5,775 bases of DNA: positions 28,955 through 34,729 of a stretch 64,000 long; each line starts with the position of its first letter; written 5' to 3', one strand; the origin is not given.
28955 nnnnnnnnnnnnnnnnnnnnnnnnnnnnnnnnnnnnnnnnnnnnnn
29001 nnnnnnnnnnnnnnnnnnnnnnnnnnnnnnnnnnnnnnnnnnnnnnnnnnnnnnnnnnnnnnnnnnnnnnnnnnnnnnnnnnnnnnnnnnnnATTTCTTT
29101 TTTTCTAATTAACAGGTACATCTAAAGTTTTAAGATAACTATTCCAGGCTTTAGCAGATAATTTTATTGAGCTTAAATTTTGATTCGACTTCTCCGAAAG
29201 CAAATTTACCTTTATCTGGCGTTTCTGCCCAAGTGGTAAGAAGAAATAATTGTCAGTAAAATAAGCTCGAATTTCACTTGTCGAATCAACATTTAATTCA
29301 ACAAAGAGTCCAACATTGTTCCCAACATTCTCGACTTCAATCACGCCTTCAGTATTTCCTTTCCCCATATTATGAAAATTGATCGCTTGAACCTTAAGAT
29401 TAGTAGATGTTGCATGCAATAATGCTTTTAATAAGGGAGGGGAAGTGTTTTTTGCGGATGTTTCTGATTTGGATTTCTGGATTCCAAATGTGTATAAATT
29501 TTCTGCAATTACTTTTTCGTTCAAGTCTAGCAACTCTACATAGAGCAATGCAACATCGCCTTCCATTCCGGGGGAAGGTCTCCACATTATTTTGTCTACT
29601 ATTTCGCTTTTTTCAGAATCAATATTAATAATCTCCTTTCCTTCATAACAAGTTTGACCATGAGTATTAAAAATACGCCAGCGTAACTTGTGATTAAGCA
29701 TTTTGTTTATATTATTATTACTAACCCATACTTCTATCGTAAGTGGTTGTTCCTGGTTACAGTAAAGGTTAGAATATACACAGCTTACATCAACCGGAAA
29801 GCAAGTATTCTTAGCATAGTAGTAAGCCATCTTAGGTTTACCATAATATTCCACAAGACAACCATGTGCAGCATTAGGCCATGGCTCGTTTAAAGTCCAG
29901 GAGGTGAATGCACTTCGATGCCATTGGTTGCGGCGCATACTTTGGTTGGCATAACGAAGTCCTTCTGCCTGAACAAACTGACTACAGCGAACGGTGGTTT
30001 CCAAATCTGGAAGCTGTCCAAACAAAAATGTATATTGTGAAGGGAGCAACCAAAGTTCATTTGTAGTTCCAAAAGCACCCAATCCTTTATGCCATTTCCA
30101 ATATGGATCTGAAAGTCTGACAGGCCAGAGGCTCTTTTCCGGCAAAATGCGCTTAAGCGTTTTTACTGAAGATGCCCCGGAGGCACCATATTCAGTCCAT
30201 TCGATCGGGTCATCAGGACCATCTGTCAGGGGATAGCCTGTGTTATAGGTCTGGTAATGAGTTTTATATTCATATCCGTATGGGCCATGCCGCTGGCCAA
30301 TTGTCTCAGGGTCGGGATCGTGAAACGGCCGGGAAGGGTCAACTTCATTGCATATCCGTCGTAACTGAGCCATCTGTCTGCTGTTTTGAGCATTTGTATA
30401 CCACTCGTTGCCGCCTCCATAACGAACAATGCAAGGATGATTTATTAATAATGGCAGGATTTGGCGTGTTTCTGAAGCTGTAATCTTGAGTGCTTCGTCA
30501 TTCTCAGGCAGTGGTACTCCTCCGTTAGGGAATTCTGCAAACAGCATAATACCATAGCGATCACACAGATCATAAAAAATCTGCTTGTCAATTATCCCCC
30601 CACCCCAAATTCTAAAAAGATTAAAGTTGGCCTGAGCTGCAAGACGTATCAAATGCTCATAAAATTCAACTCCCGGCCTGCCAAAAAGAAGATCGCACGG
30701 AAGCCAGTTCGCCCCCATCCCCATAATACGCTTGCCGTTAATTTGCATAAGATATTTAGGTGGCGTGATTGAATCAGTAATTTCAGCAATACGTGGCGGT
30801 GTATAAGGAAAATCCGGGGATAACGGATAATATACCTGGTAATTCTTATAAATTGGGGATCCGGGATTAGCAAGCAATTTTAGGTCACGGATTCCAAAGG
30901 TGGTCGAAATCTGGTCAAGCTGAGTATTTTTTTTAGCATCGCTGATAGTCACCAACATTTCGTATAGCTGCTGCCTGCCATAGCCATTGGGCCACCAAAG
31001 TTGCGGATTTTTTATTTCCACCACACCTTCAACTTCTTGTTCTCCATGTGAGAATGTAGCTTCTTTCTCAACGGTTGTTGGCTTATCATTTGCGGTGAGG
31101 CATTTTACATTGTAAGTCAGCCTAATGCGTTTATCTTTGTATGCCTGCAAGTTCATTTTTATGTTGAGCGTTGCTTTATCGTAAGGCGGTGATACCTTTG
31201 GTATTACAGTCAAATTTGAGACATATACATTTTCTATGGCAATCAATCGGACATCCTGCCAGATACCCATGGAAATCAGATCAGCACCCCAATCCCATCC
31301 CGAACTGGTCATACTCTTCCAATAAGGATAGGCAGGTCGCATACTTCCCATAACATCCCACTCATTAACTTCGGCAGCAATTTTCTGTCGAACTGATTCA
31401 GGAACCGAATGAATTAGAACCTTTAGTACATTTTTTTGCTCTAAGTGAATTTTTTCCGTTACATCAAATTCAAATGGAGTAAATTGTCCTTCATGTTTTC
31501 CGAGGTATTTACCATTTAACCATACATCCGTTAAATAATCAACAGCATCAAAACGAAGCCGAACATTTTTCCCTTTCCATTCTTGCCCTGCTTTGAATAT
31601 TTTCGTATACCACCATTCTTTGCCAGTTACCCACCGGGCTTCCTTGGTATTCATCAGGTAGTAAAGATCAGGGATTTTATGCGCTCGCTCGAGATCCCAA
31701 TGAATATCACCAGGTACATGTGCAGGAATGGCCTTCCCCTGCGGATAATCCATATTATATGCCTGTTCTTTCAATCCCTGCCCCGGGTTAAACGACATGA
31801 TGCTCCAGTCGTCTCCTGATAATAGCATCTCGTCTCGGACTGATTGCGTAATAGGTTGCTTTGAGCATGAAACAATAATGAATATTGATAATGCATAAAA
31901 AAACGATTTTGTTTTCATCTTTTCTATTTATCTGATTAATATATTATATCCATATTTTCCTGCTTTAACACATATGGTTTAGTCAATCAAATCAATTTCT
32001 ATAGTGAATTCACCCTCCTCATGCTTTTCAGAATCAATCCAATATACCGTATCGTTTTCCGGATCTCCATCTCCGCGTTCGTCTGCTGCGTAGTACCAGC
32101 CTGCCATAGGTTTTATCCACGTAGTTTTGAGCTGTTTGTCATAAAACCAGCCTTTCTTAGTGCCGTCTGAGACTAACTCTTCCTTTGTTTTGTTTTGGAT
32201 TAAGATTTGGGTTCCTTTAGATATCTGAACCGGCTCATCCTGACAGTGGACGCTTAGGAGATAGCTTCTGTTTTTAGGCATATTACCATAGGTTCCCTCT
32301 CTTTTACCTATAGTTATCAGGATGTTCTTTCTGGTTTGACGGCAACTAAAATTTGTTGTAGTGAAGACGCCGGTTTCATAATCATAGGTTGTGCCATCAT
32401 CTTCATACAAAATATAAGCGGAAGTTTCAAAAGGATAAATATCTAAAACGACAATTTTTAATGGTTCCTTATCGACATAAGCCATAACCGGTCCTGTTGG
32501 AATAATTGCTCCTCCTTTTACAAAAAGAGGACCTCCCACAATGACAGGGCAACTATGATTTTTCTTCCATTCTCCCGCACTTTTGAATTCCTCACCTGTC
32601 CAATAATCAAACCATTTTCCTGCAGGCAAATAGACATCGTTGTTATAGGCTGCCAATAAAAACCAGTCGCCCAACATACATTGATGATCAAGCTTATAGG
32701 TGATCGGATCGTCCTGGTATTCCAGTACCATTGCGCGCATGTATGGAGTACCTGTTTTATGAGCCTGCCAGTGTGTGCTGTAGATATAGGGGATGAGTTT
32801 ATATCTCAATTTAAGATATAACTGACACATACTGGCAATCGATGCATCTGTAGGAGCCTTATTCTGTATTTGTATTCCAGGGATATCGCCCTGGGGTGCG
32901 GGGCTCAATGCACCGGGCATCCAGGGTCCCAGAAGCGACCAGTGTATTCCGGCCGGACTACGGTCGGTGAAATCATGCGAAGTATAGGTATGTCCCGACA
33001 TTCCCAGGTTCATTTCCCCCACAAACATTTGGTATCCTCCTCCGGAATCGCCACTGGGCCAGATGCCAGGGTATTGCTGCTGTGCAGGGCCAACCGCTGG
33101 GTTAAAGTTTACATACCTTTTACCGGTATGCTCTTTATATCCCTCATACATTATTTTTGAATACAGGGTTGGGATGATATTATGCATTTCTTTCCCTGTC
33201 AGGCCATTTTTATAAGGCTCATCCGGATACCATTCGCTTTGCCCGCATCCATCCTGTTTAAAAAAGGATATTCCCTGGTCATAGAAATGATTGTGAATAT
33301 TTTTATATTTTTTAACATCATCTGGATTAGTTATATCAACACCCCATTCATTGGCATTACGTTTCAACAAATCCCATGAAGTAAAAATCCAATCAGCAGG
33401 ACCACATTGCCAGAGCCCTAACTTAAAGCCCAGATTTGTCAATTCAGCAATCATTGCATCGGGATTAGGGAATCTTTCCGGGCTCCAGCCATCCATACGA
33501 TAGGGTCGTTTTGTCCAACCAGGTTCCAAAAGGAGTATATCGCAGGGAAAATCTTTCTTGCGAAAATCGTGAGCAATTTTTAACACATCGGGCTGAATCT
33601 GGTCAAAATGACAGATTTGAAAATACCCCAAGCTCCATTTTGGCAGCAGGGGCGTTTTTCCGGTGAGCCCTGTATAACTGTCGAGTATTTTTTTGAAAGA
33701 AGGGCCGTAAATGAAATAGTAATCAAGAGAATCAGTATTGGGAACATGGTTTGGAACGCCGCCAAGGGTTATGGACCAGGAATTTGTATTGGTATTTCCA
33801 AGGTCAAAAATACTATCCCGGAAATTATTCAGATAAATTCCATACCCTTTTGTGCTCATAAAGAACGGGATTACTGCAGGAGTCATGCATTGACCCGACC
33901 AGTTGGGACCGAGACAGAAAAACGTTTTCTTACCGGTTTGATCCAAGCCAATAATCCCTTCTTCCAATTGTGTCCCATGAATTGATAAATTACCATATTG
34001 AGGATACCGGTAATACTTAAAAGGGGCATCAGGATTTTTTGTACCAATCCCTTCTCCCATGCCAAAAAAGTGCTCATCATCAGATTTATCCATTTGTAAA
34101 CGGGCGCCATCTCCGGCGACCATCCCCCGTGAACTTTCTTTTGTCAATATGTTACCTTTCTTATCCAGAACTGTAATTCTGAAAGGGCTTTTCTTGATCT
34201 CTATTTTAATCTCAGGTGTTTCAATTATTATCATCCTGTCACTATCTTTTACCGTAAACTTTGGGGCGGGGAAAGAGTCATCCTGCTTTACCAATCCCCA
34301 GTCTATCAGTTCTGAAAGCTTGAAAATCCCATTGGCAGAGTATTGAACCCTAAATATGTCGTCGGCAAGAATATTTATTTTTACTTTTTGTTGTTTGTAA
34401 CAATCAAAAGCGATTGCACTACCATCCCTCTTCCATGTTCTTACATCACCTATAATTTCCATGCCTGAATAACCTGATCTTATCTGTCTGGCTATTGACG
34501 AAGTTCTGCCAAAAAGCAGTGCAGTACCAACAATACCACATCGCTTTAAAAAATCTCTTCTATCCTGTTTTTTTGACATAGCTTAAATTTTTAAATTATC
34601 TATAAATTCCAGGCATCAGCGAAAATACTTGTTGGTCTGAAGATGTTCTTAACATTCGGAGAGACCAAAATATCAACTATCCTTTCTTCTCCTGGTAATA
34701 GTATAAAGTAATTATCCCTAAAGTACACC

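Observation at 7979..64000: A 56-kb, 25-gene, single-strand mega-PUL whose substrate cannot be read from known enzyme families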

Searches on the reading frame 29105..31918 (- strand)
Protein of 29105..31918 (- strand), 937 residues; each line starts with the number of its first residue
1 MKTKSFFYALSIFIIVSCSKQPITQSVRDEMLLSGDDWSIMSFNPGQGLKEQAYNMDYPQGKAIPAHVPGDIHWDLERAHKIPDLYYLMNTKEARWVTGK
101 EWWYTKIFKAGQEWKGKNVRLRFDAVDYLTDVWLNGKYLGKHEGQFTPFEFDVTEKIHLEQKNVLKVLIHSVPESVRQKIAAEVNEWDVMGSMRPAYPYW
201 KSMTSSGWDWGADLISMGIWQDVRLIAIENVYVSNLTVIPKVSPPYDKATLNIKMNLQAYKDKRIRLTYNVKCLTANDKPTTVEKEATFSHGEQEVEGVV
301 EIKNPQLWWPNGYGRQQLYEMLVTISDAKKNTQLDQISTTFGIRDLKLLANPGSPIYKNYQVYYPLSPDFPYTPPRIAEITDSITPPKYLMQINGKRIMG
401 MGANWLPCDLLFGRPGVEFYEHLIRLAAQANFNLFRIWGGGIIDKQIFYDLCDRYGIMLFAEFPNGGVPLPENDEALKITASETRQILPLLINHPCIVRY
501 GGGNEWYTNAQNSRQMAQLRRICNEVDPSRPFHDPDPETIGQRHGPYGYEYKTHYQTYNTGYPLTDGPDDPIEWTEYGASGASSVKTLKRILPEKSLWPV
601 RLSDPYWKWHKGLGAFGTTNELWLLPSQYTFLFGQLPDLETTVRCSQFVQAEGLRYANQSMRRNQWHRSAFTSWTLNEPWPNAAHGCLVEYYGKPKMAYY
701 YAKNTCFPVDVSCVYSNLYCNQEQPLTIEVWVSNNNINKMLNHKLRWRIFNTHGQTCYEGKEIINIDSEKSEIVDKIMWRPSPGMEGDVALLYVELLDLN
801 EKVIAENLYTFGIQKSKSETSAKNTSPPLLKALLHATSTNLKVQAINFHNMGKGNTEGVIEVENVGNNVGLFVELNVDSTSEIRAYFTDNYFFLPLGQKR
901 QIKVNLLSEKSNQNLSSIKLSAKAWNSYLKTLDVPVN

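Call 4: search_protein_families(library=pfam, proteins=[window:29105-31918:-], max_evalue=0.01)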
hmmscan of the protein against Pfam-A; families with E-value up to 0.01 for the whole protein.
window:29105-31918:- (937 aa): 8 families
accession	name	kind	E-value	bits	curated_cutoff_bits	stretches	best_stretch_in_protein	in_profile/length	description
PF22666.2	Glyco_hydro_2_N2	-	3e-36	125.4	27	1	62-221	10-167/167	Glycosyl hydrolase 2 galactose-binding domain-like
PF00703.27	Glyco_hydro_2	-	2.6e-16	60.8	23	1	231-344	1-109/109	Glycosyl hydrolases family 2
PF02837.24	Glyco_hydro_2_N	-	7.8e-15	55.7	28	1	37-169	7-133/169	Glycosyl hydrolases family 2, sugar binding domain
PF02836.23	Glyco_hydro_2_C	-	1e-07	31.9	21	1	390-533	7-159/302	Glycosyl hydrolases family 2, TIM barrel domain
PF17786.7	Mannosidase_ig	-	1.4e-06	29.2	23.4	1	727-811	2-86/91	Mannosidase Ig/CBM-like domain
PF17753.7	Ig_mannosidase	-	2e-06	27.8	22.6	1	856-911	13-65/81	Ig-fold domain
PF13364.12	BetaGal_ABD2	-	9.2e-05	23.6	23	1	98-171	34-108/112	Beta-galactosidase second all-beta domain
PF18368.7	Ig_GlcNase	-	0.0005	20.6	26.3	1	832-921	14-101/105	Exo-beta-D-glucosaminidase Ig-fold domain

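Call 27: search_solved_structures(query=window:29105-31918:-, max_evalue=0.00001)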
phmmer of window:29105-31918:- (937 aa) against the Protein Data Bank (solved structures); distinct sequences matched with E-value up to 0.00001: 121 (the best 60 are shown).
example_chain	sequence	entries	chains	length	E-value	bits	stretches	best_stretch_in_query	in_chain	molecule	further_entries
5n6u_A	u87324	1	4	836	5.5e-61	210.1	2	65-350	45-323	Beta-mannosidase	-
6byg_A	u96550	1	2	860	3.8e-56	194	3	54-348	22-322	Beta-mannosidase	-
6bye_A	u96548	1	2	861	9.7e-56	192.7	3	54-348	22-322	Beta-mannosidase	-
6byc_A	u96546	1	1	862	9.7e-56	192.7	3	54-348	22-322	Beta-mannosidase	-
6byi_A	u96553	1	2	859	5.8e-55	190.1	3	54-348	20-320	Beta-mannosidase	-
9nfe_A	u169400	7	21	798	4.5e-50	174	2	385-714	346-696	Glycoside hydrolase family 2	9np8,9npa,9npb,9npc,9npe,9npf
9np9_A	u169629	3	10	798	6.6e-50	173.4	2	385-714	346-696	Glycoside hydrolase family 2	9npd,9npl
9npn_A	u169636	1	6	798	1.4e-49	172.3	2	385-714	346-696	Glycoside hydrolase family 2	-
2wbk_A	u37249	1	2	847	1.9e-49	171.9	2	62-329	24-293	BETA-MANNOSIDASE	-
2je8_A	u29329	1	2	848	2.1e-49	171.7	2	62-329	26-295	BETA-MANNOSIDASE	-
7op6_A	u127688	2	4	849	2.2e-49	171.7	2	62-329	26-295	Beta-mannosidase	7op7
2vjx_A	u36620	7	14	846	2.4e-49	171.5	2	62-329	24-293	BETA-MANNOSIDASE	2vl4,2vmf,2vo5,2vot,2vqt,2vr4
2vqu_A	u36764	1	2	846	1e-47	166.2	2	62-329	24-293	BETA-MANNOSIDASE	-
6ddt_A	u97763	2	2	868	8.1e-39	136.7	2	63-324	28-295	Beta-mannosidase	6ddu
4cvu_A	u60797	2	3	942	1.1e-25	93.3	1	63-506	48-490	BETA-MANNOSIDASE | BETA-MANNOSIDASE GH2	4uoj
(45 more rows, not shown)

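Call 44: search_protein_families(library=ncbifam, proteins=[window:29105-31918:-], max_evalue=0.001)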
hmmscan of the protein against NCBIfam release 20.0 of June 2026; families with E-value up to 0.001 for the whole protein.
window:29105-31918:- (937 aa): 11 families
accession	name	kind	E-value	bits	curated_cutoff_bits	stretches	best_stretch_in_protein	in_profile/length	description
NF052611.1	beta_gal_Bga2A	equivalog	4.2e-32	111.1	999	3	216-348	197-324/1007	beta-galactosidase, LacZ type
NF041462.1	GalA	equivalog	2e-26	92.4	900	2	103-169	85-151/763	beta-galactosidase GalA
NF007538.0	PRK10150.1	equivalog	2.1e-22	79.2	544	1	89-348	55-283/607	beta-glucuronidase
NF050095.1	BetGlucuronLacZ4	equivalog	1.5e-21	76.1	950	2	104-169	64-129/666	beta-glucuronidase LacZ4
NF007666.0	PRK10340.1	equivalog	6.4e-21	73.9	1284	2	104-169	113-177/1030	beta-galactosidase subunit alpha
NF041463.1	GalB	equivalog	2.6e-20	71.8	900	2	217-353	216-360/869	beta-galactosidase GalB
NF007074.0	PRK09525.1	subfamily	2.1e-19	68.8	1221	2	218-348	208-338/1027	beta-galactosidase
NF049891.1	Bet1-4galacdseBT4156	equivalog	5e-14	51.2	1700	1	103-197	80-176/946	exo-beta-1,4-galactosidase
NF049877.1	GlucurArabfur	equivalog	3.3e-13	48.1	1800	1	102-346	424-645/1400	beta-d-glucuronidase/beta-L-arabinofuranosidase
NF049890.1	Bet1-4galacdseBT4151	equivalog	2e-12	45.9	1500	2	218-348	201-327/952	exo-beta-1,4-galactosidase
NF041100.1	betagal_LacZ_Ttogales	equivalog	1.4e-11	42.9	2000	1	104-168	112-175/1090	beta-galactosidase LacZ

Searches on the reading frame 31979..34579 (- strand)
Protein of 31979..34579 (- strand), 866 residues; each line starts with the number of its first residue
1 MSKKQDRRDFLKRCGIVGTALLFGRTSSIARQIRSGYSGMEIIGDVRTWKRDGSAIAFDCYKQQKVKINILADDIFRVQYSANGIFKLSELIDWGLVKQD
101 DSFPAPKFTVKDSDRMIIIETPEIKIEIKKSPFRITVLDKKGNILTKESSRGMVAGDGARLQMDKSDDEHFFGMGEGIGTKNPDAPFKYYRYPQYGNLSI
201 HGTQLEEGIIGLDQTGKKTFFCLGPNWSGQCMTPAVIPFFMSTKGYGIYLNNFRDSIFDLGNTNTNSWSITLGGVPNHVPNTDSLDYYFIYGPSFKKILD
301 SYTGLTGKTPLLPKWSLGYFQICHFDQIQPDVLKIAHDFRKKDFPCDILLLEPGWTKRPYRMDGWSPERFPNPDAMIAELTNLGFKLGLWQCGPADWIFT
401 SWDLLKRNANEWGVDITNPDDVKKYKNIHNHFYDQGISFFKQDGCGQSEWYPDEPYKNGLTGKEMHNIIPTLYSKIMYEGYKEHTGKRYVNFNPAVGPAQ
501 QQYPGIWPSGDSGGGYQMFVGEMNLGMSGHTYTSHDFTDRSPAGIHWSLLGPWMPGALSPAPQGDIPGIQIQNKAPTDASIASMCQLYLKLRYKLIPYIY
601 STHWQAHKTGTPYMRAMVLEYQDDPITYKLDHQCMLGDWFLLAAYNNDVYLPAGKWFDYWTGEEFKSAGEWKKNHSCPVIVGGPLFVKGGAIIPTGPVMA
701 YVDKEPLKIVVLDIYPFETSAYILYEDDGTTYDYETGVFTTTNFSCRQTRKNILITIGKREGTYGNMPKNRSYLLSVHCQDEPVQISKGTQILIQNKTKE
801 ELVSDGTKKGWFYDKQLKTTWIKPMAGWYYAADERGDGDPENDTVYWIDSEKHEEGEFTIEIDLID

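Call 4: search_protein_families(library=pfam, proteins=[window:31979-34579:-], max_evalue=0.01)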
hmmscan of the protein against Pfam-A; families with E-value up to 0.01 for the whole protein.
window:31979-34579:- (866 aa): 4 families
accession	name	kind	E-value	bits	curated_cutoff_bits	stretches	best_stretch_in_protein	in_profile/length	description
PF01055.32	Glyco_hydro_31_2nd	-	3.2e-31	109.3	23.5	1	309-601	1-327/328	Glycosyl hydrolases family 31 TIM-barrel domain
PF17137.9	DUF5110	-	3.4e-20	72.3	27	1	712-779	4-70/71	Domain of unknown function (DUF5110)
PF21365.3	Glyco_hydro_31_3rd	-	1.9e-17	64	24.4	1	610-693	1-87/87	Glycosyl hydrolase family 31 C-terminal domain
PF13802.12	Gal_mutarotas_2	-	2.2e-17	64.4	27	1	66-177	2-126/184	Glycosyl hydrolase 31 N-terminal galactose mutarotase-like domain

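Call 28: search_solved_structures(query=window:31979-34579:-, max_evalue=0.00001)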
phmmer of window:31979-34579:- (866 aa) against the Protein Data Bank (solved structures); distinct sequences matched with E-value up to 0.00001: 68 (the best 60 are shown).
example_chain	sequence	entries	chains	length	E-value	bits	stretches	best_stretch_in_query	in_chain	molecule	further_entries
6jr8_A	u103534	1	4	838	1.3e-75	258.1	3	462-815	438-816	Candidate alpha-glycosidase Glycoside hydrolase family 31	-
6jr6_A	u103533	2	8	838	1.4e-75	258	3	462-815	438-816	Candidate alpha-glycosidase Glycoside hydrolase family 31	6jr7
5x7o_A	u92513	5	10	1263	3e-47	164.3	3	582-784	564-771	Glycoside hydrolase family 31 alpha-glucosidase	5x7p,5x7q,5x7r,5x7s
9kz6_A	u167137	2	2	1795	3.2e-46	160.9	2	464-750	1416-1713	Maltase-glucoamylase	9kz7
7kmp_A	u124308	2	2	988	9.2e-42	146.1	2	536-772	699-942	Alpha-xylosidase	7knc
2xvg_A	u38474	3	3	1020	2.5e-39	138.1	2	547-772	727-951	ALPHA XYLOSIDASE | ALPHA-XYLOSIDASE, PUTATIVE, XYL31A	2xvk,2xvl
5i0d_A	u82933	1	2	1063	2.7e-39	138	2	414-726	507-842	Lmo2446 protein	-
4kmq_A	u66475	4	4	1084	2.8e-39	137.9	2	414-726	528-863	Lmo2446 protein | Alpha-xylosidase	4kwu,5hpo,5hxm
5f7u_A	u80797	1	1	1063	1.2e-38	135.8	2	414-726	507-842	Cycloalternan-forming enzyme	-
5f7c_A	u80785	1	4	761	1.8e-38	135.2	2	414-698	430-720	Alpha-glucosidase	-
5jou_A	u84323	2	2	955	4.7e-38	133.9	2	543-776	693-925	Alpha-xylosidase BoGH31A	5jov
1we5_A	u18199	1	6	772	8.9e-36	126.3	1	236-692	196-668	Putative family 31 glucosidase yicI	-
2f2h_A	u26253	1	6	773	8.9e-36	126.3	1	236-692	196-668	Putative family 31 glucosidase yicI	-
1xsi_A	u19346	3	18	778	9.3e-36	126.2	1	236-692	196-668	Putative family 31 glucosidase yicI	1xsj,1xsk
8t7z_A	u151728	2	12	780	9.4e-35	122.9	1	236-693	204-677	Alpha-glucosidase yicI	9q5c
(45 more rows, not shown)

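Call 44: search_protein_families(library=ncbifam, proteins=[window:31979-34579:-], max_evalue=0.001)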
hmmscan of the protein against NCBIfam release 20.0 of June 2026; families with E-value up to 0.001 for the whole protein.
window:31979-34579:- (866 aa): 4 families
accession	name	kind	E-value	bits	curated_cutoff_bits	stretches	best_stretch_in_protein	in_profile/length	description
NF007940.0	PRK10658.1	equivalog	1.6e-58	198.8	606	2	414-722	386-697/771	alpha-xylosidase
NF040948.1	alpha_gluc_MalA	equivalog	5.4e-39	134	800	2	586-696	500-609/627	alpha-glucosidase MalA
NF007746.0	PRK10426.1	equivalog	4.3e-25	88.2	553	2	414-669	376-649/683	alpha-glucosidase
TIGR01409.1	TAT_signal_seq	domain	0.00024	21.3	16.7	1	6-31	2-28/29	twin-arginine translocation signal domain-containing protein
